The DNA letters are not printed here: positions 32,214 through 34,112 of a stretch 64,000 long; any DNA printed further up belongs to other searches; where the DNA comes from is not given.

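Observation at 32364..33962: B12-binding-like radical SAM family gene with an unusual CX8CX2C cluster motif, on a G+C-rich island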

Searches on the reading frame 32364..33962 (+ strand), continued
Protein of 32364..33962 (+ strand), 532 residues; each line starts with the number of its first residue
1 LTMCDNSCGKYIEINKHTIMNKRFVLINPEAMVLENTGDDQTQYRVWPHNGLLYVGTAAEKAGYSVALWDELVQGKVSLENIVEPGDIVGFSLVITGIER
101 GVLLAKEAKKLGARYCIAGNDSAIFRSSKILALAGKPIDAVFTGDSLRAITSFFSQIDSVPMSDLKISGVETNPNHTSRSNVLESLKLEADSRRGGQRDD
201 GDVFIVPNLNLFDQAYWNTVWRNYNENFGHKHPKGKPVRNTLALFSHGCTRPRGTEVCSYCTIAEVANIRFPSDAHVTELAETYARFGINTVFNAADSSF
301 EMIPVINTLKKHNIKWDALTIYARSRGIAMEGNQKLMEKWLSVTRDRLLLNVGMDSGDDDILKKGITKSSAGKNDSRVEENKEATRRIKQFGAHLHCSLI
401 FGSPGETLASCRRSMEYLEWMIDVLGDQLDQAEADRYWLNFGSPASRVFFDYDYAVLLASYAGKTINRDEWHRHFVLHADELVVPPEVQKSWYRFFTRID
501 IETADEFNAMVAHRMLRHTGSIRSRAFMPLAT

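Call 25: predict_structure(alignment_id=A2)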
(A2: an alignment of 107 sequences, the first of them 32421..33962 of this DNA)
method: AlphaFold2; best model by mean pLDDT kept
length: 513 residues; sequences in the alignment: 107
mean_pLDDT: 93.5   pTM: 0.92
mean pLDDT of the five models: 93.5, 93.5, 93.3, 92.8, 92.6
residues with pLDDT >= 90: 433; 70-90: 61; 50-70: 19; < 50: 0
segments of 3 or more residues with pLDDT < 50: none
pLDDT, mean of each block of 10 residues (from residue 1): 92 82 90 96 97 97 98 96 98 98 97 98 96 97 96 96 92 84 93 98 95 90 94 78 92 94 97 94 94 97 94 92 97 96 81 75 97 97 97 98 97 93 96 98 98 98 97 98 96 92 76 60
secondary structure, 60 per line:
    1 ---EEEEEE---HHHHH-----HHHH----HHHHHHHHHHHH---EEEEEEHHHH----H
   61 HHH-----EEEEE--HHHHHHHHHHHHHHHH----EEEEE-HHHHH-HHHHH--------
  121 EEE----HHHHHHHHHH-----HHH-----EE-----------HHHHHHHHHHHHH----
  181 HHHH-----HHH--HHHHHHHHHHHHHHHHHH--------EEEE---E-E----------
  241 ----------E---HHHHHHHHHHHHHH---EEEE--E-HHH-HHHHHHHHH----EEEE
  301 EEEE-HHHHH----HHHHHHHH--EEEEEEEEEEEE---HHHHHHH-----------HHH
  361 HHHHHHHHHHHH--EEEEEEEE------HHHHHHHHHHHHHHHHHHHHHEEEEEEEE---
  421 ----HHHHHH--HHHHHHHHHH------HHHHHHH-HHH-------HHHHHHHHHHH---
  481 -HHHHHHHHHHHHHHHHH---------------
elements in order: E4-9 H13-17 H23-26 H31-42 E46-51 H52-55 H60-63 E69-73 H76-91 E96-100 H102-106 H108-112 E121-123 H128-137 H164-176 H181-184 H195-212 E221-224 H255-268 E272-275 H284-292 E297-304 H306-310 H315-322 E325-336 H340-346 H358-372 E375-382 H389-409 E410-417 H425-430 H433-442 H449-455 H467-477 H482-498

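Call 28: fold_search(model_id=the predicted structure, library=pdb)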
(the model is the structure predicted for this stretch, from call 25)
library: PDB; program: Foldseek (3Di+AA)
matches with E <= 10: 1564; with E <= 0.001: 54
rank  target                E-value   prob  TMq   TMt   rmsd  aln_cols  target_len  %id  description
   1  6fd2_A                1.9e-15  1.00  0.60  0.67   9.3       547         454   14  Radical SAM 1,2-diol dehydratase AprD4 in complex with its substrate paromamine (released 2018-01-17)
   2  6fd2_B                5.0e-15  1.00  0.61  0.68   8.6       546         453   15  Radical SAM 1,2-diol dehydratase AprD4 in complex with its substrate paromamine (released 2018-01-17)
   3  6wte_B                5.3e-15  1.00  0.57  0.55   5.9       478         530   14  Structure of radical S-adenosylmethionine methyltransferase, TsrM, from Kitasatospora setae with cobalamin and [4Fe-4S (released 2020-12-23)
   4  6wte_A                1.4e-14  1.00  0.57  0.52   6.2       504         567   13  Structure of radical S-adenosylmethionine methyltransferase, TsrM, from Kitasatospora setae with cobalamin and [4Fe-4S (released 2020-12-23)
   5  6wtf_A                1.0e-13  1.00  0.56  0.53   6.4       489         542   14  Structure of radical S-adenosylmethionine methyltransferase, TsrM, from Kitasatospora setae with tryptophan substrate  (released 2020-12-23)
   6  6wtf_B                2.4e-13  1.00  0.54  0.51   6.9       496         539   13  Structure of radical S-adenosylmethionine methyltransferase, TsrM, from Kitasatospora setae with tryptophan substrate  (released 2020-12-23)
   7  9a6d_A                1.4e-11  1.00  0.51  0.57   7.0       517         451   12  Integrative model of MTAB-YVFG by crosslinking MS and deep learning (released 2024-09-18)
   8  9ccb                  2.5e-11  1.00  0.51  0.61   9.8       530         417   13  X-ray crystal structure of methyl-coenzyme M reductase glutamine methylase (MgmA) from Methanothermobacter marburgensis  (released 2025-01-01)
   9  7kdy_A                1.7e-10  1.00  0.51  0.41   7.2       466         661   15  Crystal structure of Streptomyces tokunonesis TokK with hydroxycobalamin, 5'-deoxyadenosine, methionine, and (2R)-pant (released 2022-01-12)
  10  9n1d                  2.2e-10  1.00  0.45  0.38   9.4       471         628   14  Crystal structure of CysS from Corallococcus sp. CA054B with 5'-deoxyadenosine and methionine bound (released 2026-01-28)
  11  7mjz                  3.5e-09  1.00  0.48  0.55   7.7       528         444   13  The structure of MiaB with pentasulfide bridge (released 2021-09-15)
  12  7mjx_A                2.0e-08  1.00  0.49  0.56   8.5       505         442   11  MiaB in the complex with 5'-deoxyadenosine, methionine and RNA (released 2021-09-15)
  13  7mjw_A                2.4e-08  1.00  0.51  0.59   6.9       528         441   11  Methylated MiaB in the complex with 5'-deoxyadenosine, methionine and RNA (released 2021-09-15)
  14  7mjy_A                1.6e-07  1.00  0.51  0.58   5.5       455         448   12  MiaB in the complex with s-adenosyl-L-homocysteine and RNA (released 2021-09-15)
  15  3cix                  6.9e-07  1.00  0.30  0.41  17.2       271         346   15  X-RAY structure of the [FeFe]-hydrogenase maturase HydE from thermotoga maritima in complex with thiocyanate (released 2008-04-08)
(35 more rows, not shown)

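Call 35: search_protein_representatives(alignment_id=A2)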
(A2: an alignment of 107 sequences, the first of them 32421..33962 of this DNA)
Query: 107 sequences, 618 profile positions. Proteins with E-value up to 0.001 (for the whole library): 892; up to 1e-10: 144; up to 1e-30: 30. The best 150 are listed.
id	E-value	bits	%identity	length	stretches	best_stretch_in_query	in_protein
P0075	3.9e-262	887.9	-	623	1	3-617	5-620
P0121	8.9e-218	741.4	-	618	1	3-615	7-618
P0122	2.5e-210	716.8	-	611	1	24-617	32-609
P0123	2.2e-203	693.8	-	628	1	10-617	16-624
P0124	3.3e-188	643.7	-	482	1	132-615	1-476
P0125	1.4e-177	608.6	-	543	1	105-616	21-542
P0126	5.1e-173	593.5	-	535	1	102-616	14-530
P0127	3.1e-146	505.1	-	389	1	3-394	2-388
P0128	6.2e-134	464.4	-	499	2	293-612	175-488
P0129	3.0e-132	458.9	-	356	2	219-477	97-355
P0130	1.8e-112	393.5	-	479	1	132-610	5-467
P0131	2.7e-112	392.9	-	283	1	262-533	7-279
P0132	4.6e-100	352.6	-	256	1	106-357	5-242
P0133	1.2e-98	347.9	-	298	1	5-294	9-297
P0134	6.6e-96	338.8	-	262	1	1-258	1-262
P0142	4.8e-39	151.0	-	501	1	107-606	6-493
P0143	4.3e-37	144.5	-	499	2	305-605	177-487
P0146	2.3e-34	135.5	-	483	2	310-599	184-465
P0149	4.2e-31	124.8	-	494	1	129-510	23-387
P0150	1.7e-30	122.8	-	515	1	103-511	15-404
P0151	6.9e-30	120.7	-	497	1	109-606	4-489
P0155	2.1e-27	112.6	-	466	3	297-507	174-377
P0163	1.7e-24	102.9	-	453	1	130-505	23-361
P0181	8.1e-21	90.8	-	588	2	105-393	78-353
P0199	1.4e-17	80.1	-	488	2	292-507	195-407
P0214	9.1e-15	70.8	-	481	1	132-506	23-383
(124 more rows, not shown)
